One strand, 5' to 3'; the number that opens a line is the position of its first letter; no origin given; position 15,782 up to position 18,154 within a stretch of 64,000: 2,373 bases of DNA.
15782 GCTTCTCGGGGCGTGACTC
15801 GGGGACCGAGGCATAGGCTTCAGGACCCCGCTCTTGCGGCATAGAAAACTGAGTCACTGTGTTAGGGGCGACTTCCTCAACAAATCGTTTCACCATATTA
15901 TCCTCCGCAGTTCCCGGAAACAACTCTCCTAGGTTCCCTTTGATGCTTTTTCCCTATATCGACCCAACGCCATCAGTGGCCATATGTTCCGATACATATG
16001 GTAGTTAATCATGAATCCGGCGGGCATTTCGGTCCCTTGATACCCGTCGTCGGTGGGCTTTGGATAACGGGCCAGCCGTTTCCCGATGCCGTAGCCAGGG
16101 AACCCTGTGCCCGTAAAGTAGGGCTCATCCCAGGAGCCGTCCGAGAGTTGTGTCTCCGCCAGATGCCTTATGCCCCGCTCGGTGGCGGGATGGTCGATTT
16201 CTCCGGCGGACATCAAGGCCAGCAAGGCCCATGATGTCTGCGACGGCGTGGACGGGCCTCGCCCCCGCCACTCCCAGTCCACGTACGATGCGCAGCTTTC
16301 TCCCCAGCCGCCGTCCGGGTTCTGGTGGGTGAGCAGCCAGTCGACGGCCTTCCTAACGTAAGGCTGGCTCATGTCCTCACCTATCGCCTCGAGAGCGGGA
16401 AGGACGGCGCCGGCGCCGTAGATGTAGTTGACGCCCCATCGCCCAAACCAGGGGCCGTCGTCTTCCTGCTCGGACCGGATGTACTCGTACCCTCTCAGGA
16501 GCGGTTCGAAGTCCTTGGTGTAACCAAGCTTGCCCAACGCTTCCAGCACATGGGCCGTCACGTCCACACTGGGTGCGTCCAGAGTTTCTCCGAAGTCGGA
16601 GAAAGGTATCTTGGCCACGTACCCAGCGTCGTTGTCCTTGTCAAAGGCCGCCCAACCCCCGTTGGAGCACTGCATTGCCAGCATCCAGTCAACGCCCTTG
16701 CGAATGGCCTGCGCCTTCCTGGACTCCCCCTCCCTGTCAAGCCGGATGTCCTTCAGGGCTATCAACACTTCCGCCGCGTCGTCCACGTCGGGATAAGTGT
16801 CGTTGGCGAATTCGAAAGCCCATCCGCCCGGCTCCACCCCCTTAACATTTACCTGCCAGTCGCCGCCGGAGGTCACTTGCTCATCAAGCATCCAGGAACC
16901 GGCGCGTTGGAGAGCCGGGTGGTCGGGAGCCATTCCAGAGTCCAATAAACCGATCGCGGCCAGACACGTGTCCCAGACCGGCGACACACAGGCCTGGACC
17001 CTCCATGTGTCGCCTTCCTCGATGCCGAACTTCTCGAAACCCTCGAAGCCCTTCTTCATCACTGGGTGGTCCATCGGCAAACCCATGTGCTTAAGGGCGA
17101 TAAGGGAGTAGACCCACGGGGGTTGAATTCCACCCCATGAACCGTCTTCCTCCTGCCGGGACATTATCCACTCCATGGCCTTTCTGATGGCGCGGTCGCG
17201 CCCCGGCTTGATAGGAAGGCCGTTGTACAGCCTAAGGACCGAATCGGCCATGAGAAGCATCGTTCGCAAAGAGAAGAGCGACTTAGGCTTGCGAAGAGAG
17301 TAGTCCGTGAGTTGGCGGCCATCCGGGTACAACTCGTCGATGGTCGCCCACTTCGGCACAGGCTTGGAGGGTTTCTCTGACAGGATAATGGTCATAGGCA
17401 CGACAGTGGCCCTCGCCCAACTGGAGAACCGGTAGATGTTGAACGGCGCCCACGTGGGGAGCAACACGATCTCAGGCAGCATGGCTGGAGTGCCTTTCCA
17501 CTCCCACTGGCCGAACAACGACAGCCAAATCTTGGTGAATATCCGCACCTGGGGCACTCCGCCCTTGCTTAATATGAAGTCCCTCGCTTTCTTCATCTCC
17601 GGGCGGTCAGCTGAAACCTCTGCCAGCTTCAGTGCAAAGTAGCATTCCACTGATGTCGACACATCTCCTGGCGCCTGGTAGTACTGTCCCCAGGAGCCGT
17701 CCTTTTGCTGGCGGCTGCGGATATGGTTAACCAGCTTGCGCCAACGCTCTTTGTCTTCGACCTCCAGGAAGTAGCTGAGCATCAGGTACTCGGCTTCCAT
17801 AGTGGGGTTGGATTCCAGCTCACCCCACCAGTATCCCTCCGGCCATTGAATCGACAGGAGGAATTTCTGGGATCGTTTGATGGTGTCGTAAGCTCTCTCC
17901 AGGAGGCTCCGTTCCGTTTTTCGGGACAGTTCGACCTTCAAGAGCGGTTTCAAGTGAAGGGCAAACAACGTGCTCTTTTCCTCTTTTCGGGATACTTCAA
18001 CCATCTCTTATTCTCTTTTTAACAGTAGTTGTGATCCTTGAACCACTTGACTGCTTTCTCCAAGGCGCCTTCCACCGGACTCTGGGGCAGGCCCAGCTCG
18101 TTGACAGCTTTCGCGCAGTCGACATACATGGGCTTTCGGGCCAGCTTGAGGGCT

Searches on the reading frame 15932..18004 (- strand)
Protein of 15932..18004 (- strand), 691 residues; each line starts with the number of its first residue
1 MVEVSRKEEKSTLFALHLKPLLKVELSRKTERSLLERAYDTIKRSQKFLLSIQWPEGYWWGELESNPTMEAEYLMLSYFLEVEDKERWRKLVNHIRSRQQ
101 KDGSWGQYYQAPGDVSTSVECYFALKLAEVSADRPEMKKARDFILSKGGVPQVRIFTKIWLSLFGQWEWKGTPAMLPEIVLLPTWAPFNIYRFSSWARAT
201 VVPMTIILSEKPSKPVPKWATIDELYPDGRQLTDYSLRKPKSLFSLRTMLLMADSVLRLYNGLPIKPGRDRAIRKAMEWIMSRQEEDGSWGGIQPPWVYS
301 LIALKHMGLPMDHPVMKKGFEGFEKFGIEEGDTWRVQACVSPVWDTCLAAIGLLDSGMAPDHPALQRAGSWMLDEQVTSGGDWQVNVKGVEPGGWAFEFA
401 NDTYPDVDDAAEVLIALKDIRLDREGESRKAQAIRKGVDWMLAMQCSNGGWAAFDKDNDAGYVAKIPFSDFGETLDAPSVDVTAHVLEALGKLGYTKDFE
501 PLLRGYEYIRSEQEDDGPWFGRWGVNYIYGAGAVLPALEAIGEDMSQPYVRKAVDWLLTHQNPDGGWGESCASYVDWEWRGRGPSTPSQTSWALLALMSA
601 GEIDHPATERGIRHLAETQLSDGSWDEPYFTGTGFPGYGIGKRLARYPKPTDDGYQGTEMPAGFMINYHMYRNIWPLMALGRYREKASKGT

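Call 70: search_protein_families(library=pfam, proteins=[window:15932-18004:-], max_evalue=0.001)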
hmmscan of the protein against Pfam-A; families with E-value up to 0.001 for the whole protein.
window:15932-18004:- (691 aa): 5 families
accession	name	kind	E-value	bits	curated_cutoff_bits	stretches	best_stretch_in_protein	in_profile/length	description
PF13243.12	SQHop_cyclase_C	-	2.3e-148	493.8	26.1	3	340-638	1-297/319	Squalene-hopene cyclase C-terminal domain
PF13249.12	SQHop_cyclase_N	-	9.9e-124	412.7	26.2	1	42-330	1-289/291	Squalene-hopene cyclase N-terminal domain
PF09492.16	Pec_lyase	-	1e-09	38.5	22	0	423-470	53-99/292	Pectic acid lyase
PF00432.27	Prenyltrans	-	4.4e-08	33.3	26.5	0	432-570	50-170/304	Prenyltransferase alpha-alpha toroid domain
PF07678.20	TED_complement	-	2.5e-05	24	22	0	545-605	111-170/312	A-macroglobulin TED domain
